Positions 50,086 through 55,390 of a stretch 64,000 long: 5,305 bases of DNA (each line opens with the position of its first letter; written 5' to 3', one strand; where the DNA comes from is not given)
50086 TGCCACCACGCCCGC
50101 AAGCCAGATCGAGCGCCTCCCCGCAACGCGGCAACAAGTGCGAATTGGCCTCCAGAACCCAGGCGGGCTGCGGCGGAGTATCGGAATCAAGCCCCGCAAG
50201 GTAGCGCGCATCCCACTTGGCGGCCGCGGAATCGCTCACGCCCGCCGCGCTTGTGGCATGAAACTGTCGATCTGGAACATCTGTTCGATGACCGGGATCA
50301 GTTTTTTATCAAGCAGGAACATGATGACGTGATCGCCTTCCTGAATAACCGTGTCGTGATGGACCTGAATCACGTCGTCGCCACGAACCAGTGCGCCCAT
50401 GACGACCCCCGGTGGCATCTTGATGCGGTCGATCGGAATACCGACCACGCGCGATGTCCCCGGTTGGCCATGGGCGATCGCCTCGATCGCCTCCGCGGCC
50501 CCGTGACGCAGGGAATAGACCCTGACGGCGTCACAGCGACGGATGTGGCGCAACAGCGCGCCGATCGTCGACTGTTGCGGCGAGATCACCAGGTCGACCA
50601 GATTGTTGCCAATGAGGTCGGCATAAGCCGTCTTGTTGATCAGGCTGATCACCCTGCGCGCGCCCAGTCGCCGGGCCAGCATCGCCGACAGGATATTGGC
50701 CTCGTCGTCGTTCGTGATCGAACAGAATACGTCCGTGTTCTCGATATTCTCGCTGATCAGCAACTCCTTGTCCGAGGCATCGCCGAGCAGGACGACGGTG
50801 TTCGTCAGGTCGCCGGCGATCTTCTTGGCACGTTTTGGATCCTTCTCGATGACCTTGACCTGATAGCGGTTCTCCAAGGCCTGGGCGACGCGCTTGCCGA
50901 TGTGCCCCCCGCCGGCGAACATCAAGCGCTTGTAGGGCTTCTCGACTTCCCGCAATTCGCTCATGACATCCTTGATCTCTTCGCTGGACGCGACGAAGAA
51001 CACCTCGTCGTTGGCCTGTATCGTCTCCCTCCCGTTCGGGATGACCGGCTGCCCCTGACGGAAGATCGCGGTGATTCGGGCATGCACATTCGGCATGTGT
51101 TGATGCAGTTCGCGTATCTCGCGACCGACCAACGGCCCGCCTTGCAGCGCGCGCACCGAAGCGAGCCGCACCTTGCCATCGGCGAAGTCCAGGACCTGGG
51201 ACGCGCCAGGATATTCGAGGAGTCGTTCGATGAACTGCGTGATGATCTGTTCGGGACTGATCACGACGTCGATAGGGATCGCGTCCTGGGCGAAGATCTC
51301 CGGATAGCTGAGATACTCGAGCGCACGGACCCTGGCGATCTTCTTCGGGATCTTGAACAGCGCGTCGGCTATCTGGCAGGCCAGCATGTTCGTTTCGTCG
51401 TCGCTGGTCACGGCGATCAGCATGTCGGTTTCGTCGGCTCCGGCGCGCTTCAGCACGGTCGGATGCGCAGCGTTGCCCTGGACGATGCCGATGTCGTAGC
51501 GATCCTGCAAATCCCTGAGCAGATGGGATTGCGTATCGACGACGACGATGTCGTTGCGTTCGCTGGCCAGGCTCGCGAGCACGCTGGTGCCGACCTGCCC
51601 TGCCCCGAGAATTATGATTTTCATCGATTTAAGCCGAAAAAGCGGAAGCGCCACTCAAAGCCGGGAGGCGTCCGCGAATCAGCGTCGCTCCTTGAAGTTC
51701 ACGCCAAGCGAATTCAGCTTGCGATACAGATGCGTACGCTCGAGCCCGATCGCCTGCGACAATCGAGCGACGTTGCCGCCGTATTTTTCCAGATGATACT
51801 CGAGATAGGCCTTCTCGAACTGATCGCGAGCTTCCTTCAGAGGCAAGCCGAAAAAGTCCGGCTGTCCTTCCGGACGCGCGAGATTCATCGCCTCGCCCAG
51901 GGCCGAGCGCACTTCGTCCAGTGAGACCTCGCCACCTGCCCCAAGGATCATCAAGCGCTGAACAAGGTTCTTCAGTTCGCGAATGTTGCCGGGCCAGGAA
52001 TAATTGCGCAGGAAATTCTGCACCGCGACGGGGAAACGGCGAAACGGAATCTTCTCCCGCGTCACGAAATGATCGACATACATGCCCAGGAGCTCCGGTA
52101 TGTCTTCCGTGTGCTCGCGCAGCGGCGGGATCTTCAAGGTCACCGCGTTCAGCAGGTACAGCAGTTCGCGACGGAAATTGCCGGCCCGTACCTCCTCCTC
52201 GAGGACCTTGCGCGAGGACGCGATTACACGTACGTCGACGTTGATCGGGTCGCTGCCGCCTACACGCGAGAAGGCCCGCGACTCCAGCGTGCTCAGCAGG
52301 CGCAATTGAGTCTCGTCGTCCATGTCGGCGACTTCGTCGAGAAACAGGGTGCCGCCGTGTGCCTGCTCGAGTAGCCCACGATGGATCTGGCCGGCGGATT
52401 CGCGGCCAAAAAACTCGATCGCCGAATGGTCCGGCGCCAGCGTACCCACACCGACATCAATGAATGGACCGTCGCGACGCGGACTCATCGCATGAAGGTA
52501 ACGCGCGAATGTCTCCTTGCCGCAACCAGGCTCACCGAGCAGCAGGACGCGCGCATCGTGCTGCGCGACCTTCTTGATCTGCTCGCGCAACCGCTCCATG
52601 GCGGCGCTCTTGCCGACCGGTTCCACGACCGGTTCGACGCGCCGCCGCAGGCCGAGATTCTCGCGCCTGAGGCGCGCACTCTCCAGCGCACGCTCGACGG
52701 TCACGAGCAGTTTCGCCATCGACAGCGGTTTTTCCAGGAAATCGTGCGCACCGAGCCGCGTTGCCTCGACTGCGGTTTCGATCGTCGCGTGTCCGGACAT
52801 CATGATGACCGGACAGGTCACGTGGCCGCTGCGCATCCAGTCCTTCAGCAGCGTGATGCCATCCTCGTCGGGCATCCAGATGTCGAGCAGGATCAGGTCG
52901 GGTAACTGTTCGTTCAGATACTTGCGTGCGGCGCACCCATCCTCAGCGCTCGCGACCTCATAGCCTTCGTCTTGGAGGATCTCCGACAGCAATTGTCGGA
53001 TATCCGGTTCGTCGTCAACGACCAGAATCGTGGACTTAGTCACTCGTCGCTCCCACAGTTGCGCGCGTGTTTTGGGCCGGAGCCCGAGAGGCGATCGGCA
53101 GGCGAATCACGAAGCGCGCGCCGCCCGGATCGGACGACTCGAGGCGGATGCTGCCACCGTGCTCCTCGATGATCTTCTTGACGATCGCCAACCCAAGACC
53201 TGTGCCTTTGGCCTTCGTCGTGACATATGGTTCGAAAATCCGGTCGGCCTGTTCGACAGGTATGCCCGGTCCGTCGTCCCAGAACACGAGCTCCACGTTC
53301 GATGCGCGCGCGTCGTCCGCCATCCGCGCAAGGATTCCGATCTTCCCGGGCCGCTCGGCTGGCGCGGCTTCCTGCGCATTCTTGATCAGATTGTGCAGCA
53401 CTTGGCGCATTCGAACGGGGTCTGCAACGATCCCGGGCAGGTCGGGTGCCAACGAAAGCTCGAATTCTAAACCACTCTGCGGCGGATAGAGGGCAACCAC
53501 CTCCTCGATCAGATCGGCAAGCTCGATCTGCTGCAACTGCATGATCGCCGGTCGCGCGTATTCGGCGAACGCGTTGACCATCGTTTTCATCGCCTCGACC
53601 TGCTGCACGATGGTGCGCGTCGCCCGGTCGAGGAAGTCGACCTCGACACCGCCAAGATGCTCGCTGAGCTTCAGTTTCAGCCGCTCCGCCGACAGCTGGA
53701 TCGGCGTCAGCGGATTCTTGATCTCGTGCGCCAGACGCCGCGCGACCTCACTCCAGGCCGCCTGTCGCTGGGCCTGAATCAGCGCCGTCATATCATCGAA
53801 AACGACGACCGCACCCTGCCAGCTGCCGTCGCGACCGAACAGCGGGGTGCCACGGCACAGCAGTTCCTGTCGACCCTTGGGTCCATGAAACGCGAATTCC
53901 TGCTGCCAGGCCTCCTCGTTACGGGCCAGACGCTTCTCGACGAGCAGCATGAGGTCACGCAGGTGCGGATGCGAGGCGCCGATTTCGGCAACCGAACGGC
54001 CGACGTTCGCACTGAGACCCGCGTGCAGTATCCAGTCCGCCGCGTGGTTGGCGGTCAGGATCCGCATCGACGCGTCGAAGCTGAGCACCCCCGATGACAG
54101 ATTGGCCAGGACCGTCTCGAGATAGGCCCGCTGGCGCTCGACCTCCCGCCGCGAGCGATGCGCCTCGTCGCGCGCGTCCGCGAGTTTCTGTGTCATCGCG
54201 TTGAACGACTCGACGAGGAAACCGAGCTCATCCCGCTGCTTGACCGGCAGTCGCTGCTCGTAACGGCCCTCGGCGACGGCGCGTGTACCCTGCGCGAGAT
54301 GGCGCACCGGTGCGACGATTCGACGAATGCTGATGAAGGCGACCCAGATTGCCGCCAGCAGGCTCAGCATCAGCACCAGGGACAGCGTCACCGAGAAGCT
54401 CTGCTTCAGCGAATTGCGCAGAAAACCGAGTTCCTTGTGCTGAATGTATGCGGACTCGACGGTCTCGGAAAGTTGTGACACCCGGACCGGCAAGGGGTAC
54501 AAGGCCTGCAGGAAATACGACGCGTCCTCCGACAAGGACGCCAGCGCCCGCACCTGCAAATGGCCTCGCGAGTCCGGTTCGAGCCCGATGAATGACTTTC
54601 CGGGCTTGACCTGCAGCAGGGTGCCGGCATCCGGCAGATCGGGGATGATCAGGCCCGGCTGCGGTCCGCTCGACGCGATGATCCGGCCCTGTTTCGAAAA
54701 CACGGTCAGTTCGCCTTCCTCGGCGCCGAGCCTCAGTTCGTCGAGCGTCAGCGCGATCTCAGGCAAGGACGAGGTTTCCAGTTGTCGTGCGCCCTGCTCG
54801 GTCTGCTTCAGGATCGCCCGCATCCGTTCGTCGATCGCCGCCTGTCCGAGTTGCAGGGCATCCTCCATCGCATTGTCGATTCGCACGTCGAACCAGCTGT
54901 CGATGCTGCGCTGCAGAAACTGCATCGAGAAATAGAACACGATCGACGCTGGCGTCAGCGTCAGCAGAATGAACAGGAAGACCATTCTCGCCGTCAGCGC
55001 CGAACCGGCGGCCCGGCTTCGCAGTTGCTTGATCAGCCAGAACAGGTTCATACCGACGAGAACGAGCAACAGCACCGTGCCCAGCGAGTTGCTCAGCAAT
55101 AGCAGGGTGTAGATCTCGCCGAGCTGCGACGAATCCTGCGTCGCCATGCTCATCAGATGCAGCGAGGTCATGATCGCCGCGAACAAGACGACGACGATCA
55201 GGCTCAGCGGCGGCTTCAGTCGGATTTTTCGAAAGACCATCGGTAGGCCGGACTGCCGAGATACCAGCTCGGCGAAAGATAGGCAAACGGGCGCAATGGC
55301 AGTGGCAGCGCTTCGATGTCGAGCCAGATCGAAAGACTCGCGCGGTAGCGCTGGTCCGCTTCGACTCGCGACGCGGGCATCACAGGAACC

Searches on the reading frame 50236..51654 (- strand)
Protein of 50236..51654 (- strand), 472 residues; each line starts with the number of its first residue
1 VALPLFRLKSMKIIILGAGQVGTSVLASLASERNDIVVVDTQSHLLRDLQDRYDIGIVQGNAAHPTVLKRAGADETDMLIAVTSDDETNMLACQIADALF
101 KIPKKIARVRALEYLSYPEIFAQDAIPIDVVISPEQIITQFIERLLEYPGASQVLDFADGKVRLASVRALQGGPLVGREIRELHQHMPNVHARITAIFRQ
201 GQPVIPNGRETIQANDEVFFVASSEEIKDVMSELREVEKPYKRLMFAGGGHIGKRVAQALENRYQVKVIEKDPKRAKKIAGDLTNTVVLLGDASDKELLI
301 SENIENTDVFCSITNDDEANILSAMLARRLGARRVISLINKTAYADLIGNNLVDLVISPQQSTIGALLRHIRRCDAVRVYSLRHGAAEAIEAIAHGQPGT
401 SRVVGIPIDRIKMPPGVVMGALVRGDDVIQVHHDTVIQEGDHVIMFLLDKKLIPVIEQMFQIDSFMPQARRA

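Call 13: search_protein_families(library=pfam, proteins=[window:50236-51654:-], max_evalue=0.001)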
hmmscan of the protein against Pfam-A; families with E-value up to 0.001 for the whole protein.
window:50236-51654:- (472 aa): 12 families
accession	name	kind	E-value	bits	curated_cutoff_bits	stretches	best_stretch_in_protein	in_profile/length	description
PF02254.24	TrkA_N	-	1.9e-50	170.5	23.8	2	13-134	1-116/116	TrkA-N domain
PF02080.26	TrkA_C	-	2.6e-20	72.5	27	2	165-233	2-69/71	TrkA-C domain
PF13241.12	NAD_binding_7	-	2.8e-10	41.1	22.1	1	6-97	3-83/104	Putative NAD(P)-binding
PF03807.23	F420_oxidored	-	3.4e-07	31.2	21.6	0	12-62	1-53/94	NADP oxidoreductase coenzyme F420-dependent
PF01488.26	Shikimate_DH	-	5.3e-07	30.2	24.3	0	7-53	9-56/138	Shikimate / quinate 5-dehydrogenase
PF13460.12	NAD_binding_10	-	1.3e-06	28.9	27.2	0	249-336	3-82/184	NAD(P)H-binding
PF03435.24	Sacchrp_dh_NADP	-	2.4e-06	28.4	25.1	0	13-63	1-56/129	Saccharopine dehydrogenase NADP binding domain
PF02826.25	2-Hacid_dh_C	-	0.00015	21.6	25.1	0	238-278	33-72/178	D-isomer specific 2-hydroxyacid dehydrogenase, NAD binding domain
PF01210.29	NAD_Gly3P_dh_N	-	0.00038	20.9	23.1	0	12-52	1-41/158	NAD-dependent glycerol-3-phosphate dehydrogenase N-terminus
PF02737.24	3HCDH_N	-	0.00041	20.8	22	0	12-55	1-44/180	3-hydroxyacyl-CoA dehydrogenase, NAD binding domain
PF07992.20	Pyr_redox_2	-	0.0005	20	26.1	0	231-274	133-176/291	Pyridine nucleotide-disulphide oxidoreductase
PF01262.27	AlaDh_PNT_C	-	0.00073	19.5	23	0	10-80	28-97/214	Alanine dehydrogenase/PNT, C-terminal domain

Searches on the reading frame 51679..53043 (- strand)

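Call 13: search_protein_families(library=pfam, proteins=[window:51679-53043:-], max_evalue=0.001)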
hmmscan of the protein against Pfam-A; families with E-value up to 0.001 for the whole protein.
window:51679-53043:- (454 aa): 9 families
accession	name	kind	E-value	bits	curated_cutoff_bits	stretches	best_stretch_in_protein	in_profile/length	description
PF00158.32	Sigma54_activat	-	1e-44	152.7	20.2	1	143-303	2-167/168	Sigma-54 interaction domain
PF00072.30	Response_reg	-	7.5e-32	110.2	30.2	1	6-116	1-110/111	Response regulator receiver domain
PF14532.12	Sigma54_activ_2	-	1e-26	94.2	25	1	143-308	1-138/138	Sigma-54 interaction domain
PF25601.1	AAA_lid_14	-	2.8e-18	65.9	27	1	309-386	1-78/87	AAA+ ATPase lid domain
PF07728.20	AAA_5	-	3.8e-07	30.6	22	0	166-186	2-22/139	AAA domain (dynein-related subfamily)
PF02954.25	HTH_8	-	1.1e-06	28.7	22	1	406-444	2-40/42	Bacterial regulatory protein, Fis family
PF01078.27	Mg_chelatase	-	2.1e-05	24.4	20.3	0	219-256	96-133/207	Magnesium chelatase, subunit ChlI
PF00493.29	MCM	-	0.00026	20.6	23.3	1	159-257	53-149/224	MCM P-loop domain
PF13191.12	AAA_16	-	0.00078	20.4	32.6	0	142-212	2-73/167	AAA ATPase domain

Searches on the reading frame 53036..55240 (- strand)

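Call 13: search_protein_families(library=pfam, proteins=[window:53036-55240:-], max_evalue=0.001)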
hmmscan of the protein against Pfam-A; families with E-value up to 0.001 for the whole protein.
window:53036-55240:- (734 aa): 6 families
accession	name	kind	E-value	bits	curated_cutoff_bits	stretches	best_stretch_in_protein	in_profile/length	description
PF02518.31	HATPase_c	-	6.7e-27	94.6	26.4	1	607-716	2-109/111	Histidine kinase-, DNA gyrase B-, and HSP90-like ATPase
PF00672.30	HAMP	-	3e-15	56.7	25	1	305-354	3-52/53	HAMP domain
PF08448.16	PAS_4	-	7.8e-09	36.2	23.1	1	379-486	2-107/110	PAS fold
PF00512.31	HisKA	-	4.7e-08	33.4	26.9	1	496-563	2-62/66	His Kinase A (phospho-acceptor) domain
PF19312.4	NtrY_N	-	1.5e-07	31.6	23.2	1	15-154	8-148/291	NtrY N-terminal region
PF00989.32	PAS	-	3.8e-05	24.1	22.6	1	374-484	3-113/113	PAS fold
